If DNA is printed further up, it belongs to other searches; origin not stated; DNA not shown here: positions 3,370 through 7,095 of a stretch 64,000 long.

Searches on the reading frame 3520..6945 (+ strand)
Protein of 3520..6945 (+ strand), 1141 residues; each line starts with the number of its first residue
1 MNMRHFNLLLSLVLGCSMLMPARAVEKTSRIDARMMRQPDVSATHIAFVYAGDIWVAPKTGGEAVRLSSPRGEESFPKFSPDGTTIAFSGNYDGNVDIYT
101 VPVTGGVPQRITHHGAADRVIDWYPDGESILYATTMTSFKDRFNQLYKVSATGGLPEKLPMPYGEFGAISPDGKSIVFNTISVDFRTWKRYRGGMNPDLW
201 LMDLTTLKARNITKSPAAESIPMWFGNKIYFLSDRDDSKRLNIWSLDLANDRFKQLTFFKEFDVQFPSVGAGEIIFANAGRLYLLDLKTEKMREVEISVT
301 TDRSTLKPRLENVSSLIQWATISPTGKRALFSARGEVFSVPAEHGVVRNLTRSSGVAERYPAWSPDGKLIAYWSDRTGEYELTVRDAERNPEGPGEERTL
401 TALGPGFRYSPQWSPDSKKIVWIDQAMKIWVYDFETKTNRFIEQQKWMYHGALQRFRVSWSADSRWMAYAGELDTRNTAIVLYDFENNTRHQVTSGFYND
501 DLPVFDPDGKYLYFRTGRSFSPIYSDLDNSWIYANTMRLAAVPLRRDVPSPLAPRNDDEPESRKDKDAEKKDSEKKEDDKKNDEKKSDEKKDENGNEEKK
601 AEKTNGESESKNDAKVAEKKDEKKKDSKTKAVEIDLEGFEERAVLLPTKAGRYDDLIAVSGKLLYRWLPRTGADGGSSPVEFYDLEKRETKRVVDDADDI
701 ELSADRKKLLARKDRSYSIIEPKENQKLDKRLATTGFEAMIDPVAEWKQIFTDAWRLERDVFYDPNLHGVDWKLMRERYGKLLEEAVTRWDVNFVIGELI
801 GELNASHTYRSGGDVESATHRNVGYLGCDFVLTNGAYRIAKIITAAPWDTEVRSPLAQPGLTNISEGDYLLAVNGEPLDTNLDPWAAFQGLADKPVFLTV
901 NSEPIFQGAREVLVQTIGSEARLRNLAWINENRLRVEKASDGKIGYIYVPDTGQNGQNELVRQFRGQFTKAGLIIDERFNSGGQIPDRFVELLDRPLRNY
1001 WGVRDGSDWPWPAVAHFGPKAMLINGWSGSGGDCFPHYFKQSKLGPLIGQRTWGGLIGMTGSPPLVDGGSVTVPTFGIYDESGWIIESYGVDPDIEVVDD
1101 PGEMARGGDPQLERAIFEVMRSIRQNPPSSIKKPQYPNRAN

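Call 61: search_protein_families(library=pfam, proteins=[window:3520-6945:+], max_evalue=0.0001)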
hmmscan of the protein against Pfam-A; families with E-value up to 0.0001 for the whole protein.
window:3520-6945:+ (1141 aa): 6 families
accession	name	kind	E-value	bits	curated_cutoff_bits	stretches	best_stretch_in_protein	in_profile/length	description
PF07676.18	PD40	-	1.2e-29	102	20.9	2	348-381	2-35/38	WD40-like Beta Propeller Repeat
PF14685.13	PDZ_Tricorn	-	7e-21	74.5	25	1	824-913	1-87/88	Tricorn protease PDZ domain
PF03572.23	Peptidase_S41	-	7.4e-20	71.6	24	1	943-1097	1-165/165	Peptidase family S41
PF14684.11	Tricorn_C1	-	1.4e-17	63.8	24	1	743-801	1-59/59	Tricorn protease C1 domain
PF00930.27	DPPIV_N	-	6.2e-10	38.8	22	0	50-118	21-84/354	Dipeptidyl peptidase IV (DPP IV) N-terminal region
PF25174.1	Beta-prop_THOC3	-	1.4e-06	28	305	0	78-133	220-272/272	THOC3 beta-propeller domain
